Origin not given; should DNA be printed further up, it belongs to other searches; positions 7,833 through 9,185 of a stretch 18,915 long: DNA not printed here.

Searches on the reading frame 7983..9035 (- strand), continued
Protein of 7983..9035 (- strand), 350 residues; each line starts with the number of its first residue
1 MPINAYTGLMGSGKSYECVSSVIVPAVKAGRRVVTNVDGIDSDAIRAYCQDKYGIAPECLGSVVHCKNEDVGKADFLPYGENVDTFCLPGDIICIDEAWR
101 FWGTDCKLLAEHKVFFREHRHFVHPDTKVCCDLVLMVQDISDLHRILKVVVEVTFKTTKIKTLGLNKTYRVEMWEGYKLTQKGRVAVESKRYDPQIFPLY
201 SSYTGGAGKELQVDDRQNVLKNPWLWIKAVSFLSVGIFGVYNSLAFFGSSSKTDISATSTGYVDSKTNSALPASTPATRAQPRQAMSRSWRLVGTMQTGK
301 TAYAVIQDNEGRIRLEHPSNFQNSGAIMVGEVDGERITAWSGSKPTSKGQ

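Call 79: search_protein_families(library=padloc, proteins=[L108:12455-13669:+, L108:13672-14460:+, L101:13750-15861:+, L101:15858-16739:+, L118:13438-14622:+, L118:14622-15626:+, L118:15629-16573:+, L140:13165-14193:+, L140:14190-16805:+, L168:14201-16531:+], max_evalue=0.00001)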
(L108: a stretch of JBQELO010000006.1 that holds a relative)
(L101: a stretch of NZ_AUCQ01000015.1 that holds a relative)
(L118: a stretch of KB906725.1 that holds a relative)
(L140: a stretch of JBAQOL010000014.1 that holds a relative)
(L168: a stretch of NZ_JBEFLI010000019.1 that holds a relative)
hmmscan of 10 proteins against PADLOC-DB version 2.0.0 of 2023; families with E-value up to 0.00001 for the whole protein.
L108:12455-13669:+ (404 aa): 3 families
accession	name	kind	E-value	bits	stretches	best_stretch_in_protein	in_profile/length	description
PDLC03877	NsnA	-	1.6e-64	216.6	1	22-403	20-382/385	-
PDLC04027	PD-T4-2_A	-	7.5e-35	118.6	1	63-400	49-361/363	-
PDLC03418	REase_II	-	1.1e-12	45.8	1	59-214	25-162/372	Type II restriction enzyme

L108:13672-14460:+ (262 aa): 0 families

L101:13750-15861:+ (703 aa): 0 families

L101:15858-16739:+ (293 aa): 0 families

L118:13438-14622:+ (394 aa): 22 families
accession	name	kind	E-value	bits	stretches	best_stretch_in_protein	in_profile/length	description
PDLC03998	PD-Lambda-5_A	-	2e-19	67.8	1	28-209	3-190/466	-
PDLC04013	PD-Lambda-5_A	-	2.1e-19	68.2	1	29-193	5-172/440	-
PDLC03999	PD-Lambda-5_A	-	9.2e-16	55.5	1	29-175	6-157/493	-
PDLC04007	PD-Lambda-5_A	-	1.1e-15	55.7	1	29-175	3-151/454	-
PDLC04607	PDC-M38A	-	1.7e-15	54.5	1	66-354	57-333/715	-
PDLC03995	PD-Lambda-5_A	-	4.1e-15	53.8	1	34-219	17-204/503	-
PDLC04014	PD-Lambda-5_A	-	1.7e-13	48.3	1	30-175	3-147/456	-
PDLC04017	PD-Lambda-5_A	-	1.9e-13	48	1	32-256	14-235/473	-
PDLC04000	PD-Lambda-5_A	-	1.4e-11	42.2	1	28-177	4-157/428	-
PDLC04002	PD-Lambda-5_A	-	1.6e-11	42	1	36-176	14-153/471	-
PDLC04008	PD-Lambda-5_A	-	3.7e-11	40.5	1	28-176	3-161/449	-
PDLC04009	PD-Lambda-5_A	-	5.9e-10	36.4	1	85-205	57-185/488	-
PDLC04005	PD-Lambda-5_A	-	4.2e-09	33.9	1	23-177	10-174/502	-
PDLC03997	PD-Lambda-5_A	-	5.5e-09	33.3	1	28-137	3-106/491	-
PDLC04011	PD-Lambda-5_A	-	7.5e-09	32.7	1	29-210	6-191/526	-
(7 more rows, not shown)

L118:14622-15626:+ (334 aa): 0 families

L118:15629-16573:+ (314 aa): 9 families
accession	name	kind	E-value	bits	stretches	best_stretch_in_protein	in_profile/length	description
PDLC04018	PD-Lambda-5_B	-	3.2e-85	283.9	1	1-274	1-272/291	-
PDLC03358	MTase_II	-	2e-65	219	1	3-272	3-272/301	Type II methyltransferase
PDLC04019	PD-Lambda-5_B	-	4e-44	148.5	1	4-164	3-161/167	-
PDLC03247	MTase_II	-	1e-24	85.2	1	6-284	4-276/282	Type II methyltransferase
PDLC03294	MTase_II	-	4.4e-16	57.3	1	7-272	7-270/272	Type II methyltransferase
PDLC03717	oMTase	-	1.4e-15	55.5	1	6-266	4-254/285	orphan methyltransferase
PDLC03729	oMTase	-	1.1e-08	32.9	1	6-252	6-246/275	orphan methyltransferase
PDLC03735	oMTase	-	1.4e-07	29.2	1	8-273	11-282/284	orphan methyltransferase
PDLC03281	MTase_II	-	9.7e-07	26.8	0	190-258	200-277/309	Type II methyltransferase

L140:13165-14193:+ (342 aa): 17 families
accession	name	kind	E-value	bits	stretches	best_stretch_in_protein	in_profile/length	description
PDLC00163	HamA1|HamA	-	2.4e-115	383.2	1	32-339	6-312/314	DUF1837 domain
PDLC00196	HamA2|HamA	-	4.1e-101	336.6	1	33-339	7-312/315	DUF1837 domain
PDLC00165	HamA1|HamA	-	1.2e-87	292.2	1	40-338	11-303/308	DUF1837 domain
PDLC00168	HamA1|HamA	-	3.9e-60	201.9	1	34-339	9-311/312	DUF1837 domain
PDLC00172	HamA1|HamA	-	7.1e-35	119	1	70-340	39-322/326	DUF1837 domain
PDLC00156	HamA1|HamA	-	1.5e-28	98.3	1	42-334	8-292/298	DUF1837 domain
PDLC00152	HamA1|HamA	-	1.2e-25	88.5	1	114-337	80-294/299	DUF1837 domain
PDLC00171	HamA1|HamA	-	1.7e-20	71.5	1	61-335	21-279/286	DUF1837 domain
PDLC00150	HamA1|HamA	-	6.2e-16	56.7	1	132-211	105-180/310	DUF1837 domain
PDLC00166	HamA1|HamA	-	2e-14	51.9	1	77-333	32-271/282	DUF1837 domain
PDLC00157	HamA1|HamA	-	2.8e-13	47.7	1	100-334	72-295/297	DUF1837 domain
PDLC00162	HamA1|HamA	-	8.8e-13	46.5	1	43-331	11-296/310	DUF1837 domain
PDLC00154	HamA1|HamA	-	9e-13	46.3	1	61-211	32-172/313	DUF1837 domain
PDLC00170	HamA1|HamA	-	2.8e-12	44.5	1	67-336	21-272/279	DUF1837 domain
PDLC00195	HamA2|HamA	-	9e-11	39.7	1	76-212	30-159/283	DUF1837 domain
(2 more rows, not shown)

L140:14190-16805:+ (871 aa): 25 families
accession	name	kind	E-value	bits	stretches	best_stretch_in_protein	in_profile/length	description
PDLC00186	HamB1|HamB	-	0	1048.4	1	1-858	1-860/864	DEAD-box helicase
PDLC00200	HamB2|HamB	-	5.1e-284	942.5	1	1-858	1-859/865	DEAD-box helicase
PDLC00187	HamB1|HamB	-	4.1e-200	665.2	1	6-854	8-844/851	DEAD-box helicase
PDLC00176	HamB1|HamB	-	1.7e-130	434.6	1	20-820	17-808/845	DEAD-box helicase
PDLC00199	HamB2|HamB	-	2.9e-121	404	1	16-853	7-837/841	DEAD-box helicase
PDLC00185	HamB1|HamB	-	1.3e-97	325.6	1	42-838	38-852/871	DEAD-box helicase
PDLC00190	HamB1|HamB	-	2e-88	295.9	1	4-535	6-520/866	DEAD-box helicase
PDLC00181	HamB1|HamB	-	4.7e-72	241.2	2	376-824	353-801/836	DEAD-box helicase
PDLC00177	HamB1|HamB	-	8.2e-59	197.6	2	391-829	389-812/841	DEAD-box helicase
PDLC00180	HamB1|HamB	-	8.3e-54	181.3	1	128-840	80-689/709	DEAD-box helicase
PDLC00184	HamB1|HamB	-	6.3e-49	164.8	2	390-536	330-476/738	DEAD-box helicase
PDLC00201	HamB2|HamB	-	4.7e-46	155.5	2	374-531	285-439/721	DEAD-box helicase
PDLC04531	PDC-M23B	-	5.7e-40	135.2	1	167-535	317-716/1060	-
PDLC00194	HamB1|HamB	-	1.4e-38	130.4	2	421-540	536-660/995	DEAD-box helicase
PDLC00191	HamB1|HamB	-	3.7e-37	126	1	151-536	104-490/767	DEAD-box helicase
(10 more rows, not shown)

L168:14201-16531:+ (776 aa): 19 families
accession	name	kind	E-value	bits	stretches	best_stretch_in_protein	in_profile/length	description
PDLC04894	PDC-S06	-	7e-146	485.7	1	12-772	3-737/740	-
PDLC04896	PDC-S06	-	4.2e-103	344.3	1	12-768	2-726/732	-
PDLC04887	PDC-S06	-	5.6e-94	314.2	1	12-769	2-779/790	-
PDLC04886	PDC-S06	-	1.6e-55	187.2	1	18-770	7-722/727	-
PDLC04890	PDC-S06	-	1.1e-50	171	2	261-598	240-581/732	-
PDLC04897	PDC-S06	-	5.8e-39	132.3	1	32-760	19-715/727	-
PDLC04895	PDC-S06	-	3.7e-26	89.9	3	12-62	2-51/784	-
PDLC04898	PDC-S06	-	6.9e-18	62.3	1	358-595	371-612/752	-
PDLC03859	LmuB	-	5.9e-15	53.5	1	125-600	187-596/611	-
PDLC04891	PDC-S06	-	1.1e-12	45.2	1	523-595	622-690/858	-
PDLC04135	mad3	-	7.1e-11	40.2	1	401-605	138-339/374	mads_3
PDLC04892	PDC-S06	-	2.2e-10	37.5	1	524-595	614-679/843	-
PDLC04889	PDC-S06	-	2.5e-10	37.5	0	458-570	344-464/693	-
PDLC02335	AbiLi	-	9.6e-10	36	1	32-602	72-244/326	AbiLi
PDLC02360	PrrC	-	1.3e-09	35.5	0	31-113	30-77/372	PrrC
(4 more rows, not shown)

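Call 80: search_protein_families(library=padloc, proteins=[L160:13279-14247:+, L160:14252-15187:+, L160:15184-16221:+, L145:15773-16855:+, L145:17551-18660:+, L167:16182-17234:+, L112:15545-16690:+, L169:14738-15781:+, L097:2099-3499:+, L097:14019-14939:+], max_evalue=0.00001)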
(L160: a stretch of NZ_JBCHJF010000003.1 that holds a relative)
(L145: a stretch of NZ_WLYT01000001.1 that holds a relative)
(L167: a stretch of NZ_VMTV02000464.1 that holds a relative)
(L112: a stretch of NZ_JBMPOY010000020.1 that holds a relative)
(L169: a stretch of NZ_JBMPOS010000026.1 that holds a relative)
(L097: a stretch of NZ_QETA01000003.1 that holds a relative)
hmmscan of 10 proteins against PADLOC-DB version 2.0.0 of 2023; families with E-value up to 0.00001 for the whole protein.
L160:13279-14247:+ (322 aa): 1 family
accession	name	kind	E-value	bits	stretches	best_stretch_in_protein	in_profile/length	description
PDLC02989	cll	-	2.6e-19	68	1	100-272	10-182/265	-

L160:14252-15187:+ (311 aa): 0 families

L160:15184-16221:+ (345 aa): 0 families

L145:15773-16855:+ (360 aa): 10 families
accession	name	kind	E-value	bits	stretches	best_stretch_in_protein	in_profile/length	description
PDLC03849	LmuA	-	7.6e-80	267.2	1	1-358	1-364/370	-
PDLC00245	LmuA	-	6e-51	172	1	6-356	13-374/384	DUF4297 domain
PDLC00238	LmuA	-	1.5e-48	164.1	1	5-356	7-359/365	DUF4297 domain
PDLC00243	LmuA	-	3.2e-43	146.6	1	3-273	3-271/361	DUF4297 domain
PDLC00240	LmuA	-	1e-21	75.8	1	13-356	16-357/364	DUF4297 domain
PDLC00239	LmuA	-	1.3e-21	75.3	1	29-344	28-329/349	DUF4297 domain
PDLC03848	LmuA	-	5.9e-18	64.3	1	22-263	14-229/373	-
PDLC00248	LmuA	-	2.1e-16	58.1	1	13-279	12-278/359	DUF4297 domain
PDLC00244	LmuA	-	9.6e-09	33.1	1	15-161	9-159/366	DUF4297 domain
PDLC00247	LmuA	-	2.4e-07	28.3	1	13-127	10-128/376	DUF4297 domain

L145:17551-18660:+ (369 aa): 14 families
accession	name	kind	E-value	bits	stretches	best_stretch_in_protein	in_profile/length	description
PDLC00249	LmuB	-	3.2e-103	344.3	1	4-348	219-561/565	AAA ATPase domain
PDLC03860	LmuB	-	3e-80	268.4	1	6-346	220-561/565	-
PDLC00253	LmuB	-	1.3e-71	239.8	1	6-349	219-558/567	AAA ATPase domain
PDLC00255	LmuB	-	1.1e-39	134.7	1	8-339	225-538/550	AAA ATPase domain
PDLC00257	LmuB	-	2.9e-38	130.1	1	5-339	220-562/571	AAA ATPase domain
PDLC00256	LmuB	-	1.6e-28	97.8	1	14-310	231-524/563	AAA ATPase domain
PDLC00254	LmuB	-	1.1e-27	95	1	22-336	226-550/563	AAA ATPase domain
PDLC00251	LmuB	-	2.6e-22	77.2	1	19-337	230-543/556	AAA ATPase domain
PDLC03859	LmuB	-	1.3e-17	62.3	1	17-307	271-584/611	-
PDLC00250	LmuB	-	6.1e-11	39.7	1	79-312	291-524/582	AAA ATPase domain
PDLC00252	LmuB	-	1.4e-10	38.6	1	79-295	290-503/554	AAA ATPase domain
PDLC00258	LmuB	-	3.8e-10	37.7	1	14-138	230-347/376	AAA ATPase domain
PDLC04663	PDC-M46B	-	1.2e-08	32.5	1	122-308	276-459/483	-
PDLC03865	LmuB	-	7.3e-06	22.4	0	44-208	475-632/1007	-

L167:16182-17234:+ (350 aa): 32 families (the best 25 are shown)
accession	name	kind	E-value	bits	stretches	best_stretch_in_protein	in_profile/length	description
PDLC04138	mad6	-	1.4e-44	151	1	14-267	52-302/659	mads_6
PDLC04053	PD-T4-6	-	9e-35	118.6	1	15-277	11-269/311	-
PDLC04054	PD-T4-6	-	8.5e-34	115.5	1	28-279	24-273/347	-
PDLC04060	PD-T4-6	-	2.7e-32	110.3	1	15-208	10-208/486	-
PDLC04042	PD-T4-6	-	5.1e-32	109.7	1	25-277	20-270/292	-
PDLC04047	PD-T4-6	-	5.7e-32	109.1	1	4-275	1-268/327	-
PDLC04057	PD-T4-6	-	8.7e-29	98.8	1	15-273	10-264/443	-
PDLC04043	PD-T4-6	-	1.1e-28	98.5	1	25-277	26-275/452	-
PDLC04048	PD-T4-6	-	1.7e-23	81.6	1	15-271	12-264/354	-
PDLC04039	PD-T4-6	-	5.2e-23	79.8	1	34-277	38-273/458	-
PDLC04061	PD-T4-6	-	2.1e-22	78.3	1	19-273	22-277/510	-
PDLC04064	PD-T4-6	-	2.8e-22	77.2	1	53-270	62-271/369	-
PDLC03920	MkoA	-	4.6e-22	76.2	1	26-283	19-281/1112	-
PDLC04041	PD-T4-6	-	7.8e-21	72.8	1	57-278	74-292/443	-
PDLC04055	PD-T4-6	-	1.6e-20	71.4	1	53-277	109-333/496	-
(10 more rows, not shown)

L112:15545-16690:+ (381 aa): 17 families
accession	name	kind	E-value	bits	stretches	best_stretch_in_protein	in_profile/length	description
PDLC03943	RmrA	-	5.2e-134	445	1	5-363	2-362/370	-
PDLC03949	RmrA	-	3.8e-59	198.4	1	7-353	4-340/363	-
PDLC03954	RmrA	-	2.5e-58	195.8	1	5-354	10-369/380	-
PDLC03955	RmrA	-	1.6e-57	193.5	1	5-347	20-358/371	-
PDLC03944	RmrA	-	3.1e-57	192.4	1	4-341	5-349/384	-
PDLC03947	RmrA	-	1.7e-54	183.1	1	5-363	11-377/383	-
PDLC03948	RmrA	-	4.1e-53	178.7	1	5-349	8-363/397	-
PDLC03952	RmrA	-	4.6e-52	175.2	1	4-348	21-377/395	-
PDLC03951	RmrA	-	1e-50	170.9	1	5-347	8-357/400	-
PDLC03946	RmrA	-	1.6e-48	163.3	1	5-348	2-337/357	-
PDLC03945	RmrA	-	1.8e-39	134.1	1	5-347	2-365/394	-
PDLC03956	RmrA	-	1.8e-33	114.2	1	5-345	8-357/399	-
PDLC03950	RmrA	-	1.8e-33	114.1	1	9-339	6-340/369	-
PDLC03953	RmrA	-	1.7e-31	107.8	1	5-348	5-352/373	-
PDLC04141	capP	-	1.5e-13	48.8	1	131-275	7-153/242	capP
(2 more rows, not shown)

L169:14738-15781:+ (347 aa): 9 families
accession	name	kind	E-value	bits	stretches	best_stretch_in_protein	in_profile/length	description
PDLC02302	AbiEii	-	3e-108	359.9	1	1-343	1-312/313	AbiEii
PDLC02297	AbiEii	-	3.2e-60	202.1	1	66-341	41-306/307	AbiEii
PDLC02289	AbiEii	-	8.2e-28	95.8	1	66-319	49-280/309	AbiEii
PDLC02292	AbiEii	-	9.7e-26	89.2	1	24-327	23-270/283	AbiEii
PDLC02304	AbiEii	-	2e-09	35.8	1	63-255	36-190/260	AbiEii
PDLC02315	AbiEii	-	9.8e-07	26.3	0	10-96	17-86/352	AbiEii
PDLC02316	AbiEii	-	1.4e-06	25.9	0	68-101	48-81/314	AbiEii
PDLC02322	AbiEii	-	3.8e-06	24.6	0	66-101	47-81/324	AbiEii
PDLC02323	AbiEii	-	7e-06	23.8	0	66-225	36-172/248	AbiEii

L097:2099-3499:+ (466 aa): 0 families

L097:14019-14939:+ (306 aa): 0 families

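Call 87: search_dna_similar(query=window:7983-9035:-, collection=phages, mode=protein, max_rows=12)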
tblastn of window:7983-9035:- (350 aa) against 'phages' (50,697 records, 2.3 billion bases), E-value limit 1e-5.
Records with a match: 130; places in all: 131; records where one place covers at least 80% of the query: 9.
Best place of each record, by identity: <60% 130.
By first word of the organism name: Ralstonia 95; Xanthomonas 11; Dulem 6; Vibrio 6; Inovirus 4; Stenotrophomonas 4; Pseudomonas 2; Alteromonas 2.
By host as written in the record: Ralstonia solanacearum 67; Varecia variegata 6; - 6; Ralstonia solanacearum Race 3, Biovar 1 6; Homo sapiens 4; Xanthomonas campestris pv. campestris 4; Ralstonia solanacearum UW551 3; Xanthomonas citri subsp. citri Aw12879 2; and 28 more.
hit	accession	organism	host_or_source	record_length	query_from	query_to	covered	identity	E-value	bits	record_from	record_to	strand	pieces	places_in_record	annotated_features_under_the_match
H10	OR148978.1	Inovirus D_HF5_61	Homo sapiens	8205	1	344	98%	38.0%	8e-65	227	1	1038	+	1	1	zonular occludens toxin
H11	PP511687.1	Dulem virus 52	Varecia variegata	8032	1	342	98%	37.2%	3e-65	229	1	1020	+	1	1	ZOT protein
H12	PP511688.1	Dulem virus 53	Varecia variegata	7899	1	342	98%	34.9%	6e-60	213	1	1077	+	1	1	ZOT protein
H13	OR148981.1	Inovirus D_HF2_82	Homo sapiens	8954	1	342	98%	34.8%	7e-59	210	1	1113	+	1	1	zonular occludens toxin | hypothetical protein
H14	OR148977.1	Inovirus D_HF32_91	Homo sapiens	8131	1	344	98%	31.6%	3e-45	171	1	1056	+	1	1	zonular occludens toxin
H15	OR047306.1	Pseudomonas phage PMBT54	Pseudomonas carnis; Pseudomonas lactis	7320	1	346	99%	28.2%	2e-16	87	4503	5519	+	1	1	Zot-like ATPase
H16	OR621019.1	Pseudomonas phage 36-2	Pseudomonas aeruginosa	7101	1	342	98%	28.3%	6e-17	88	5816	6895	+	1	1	ZOT-like protein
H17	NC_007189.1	Stenotrophomonas phage SMA9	Stenotrophomonas maltophilia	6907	8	333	93%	27.5%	1e-11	72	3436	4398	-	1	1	zot: putative zonula occludens toxin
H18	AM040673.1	Stenotrophomonas phage SMA9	Stenotrophomonas maltophilia c5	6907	8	333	93%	27.5%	1e-11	72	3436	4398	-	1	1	zot: putative zonula occludens toxin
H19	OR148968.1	Inovirus D_HF2_144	Homo sapiens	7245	3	247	70%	32.4%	2e-33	136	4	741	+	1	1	zonular occludens toxin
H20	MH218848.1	Xanthomonas phage phiLf2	-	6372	8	277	77%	29.1%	3e-14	80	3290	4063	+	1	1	zonula occludens toxin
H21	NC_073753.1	Xanthomonas phage phiLf2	-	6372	8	277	77%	29.1%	3e-14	80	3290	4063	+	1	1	zonula occludens toxin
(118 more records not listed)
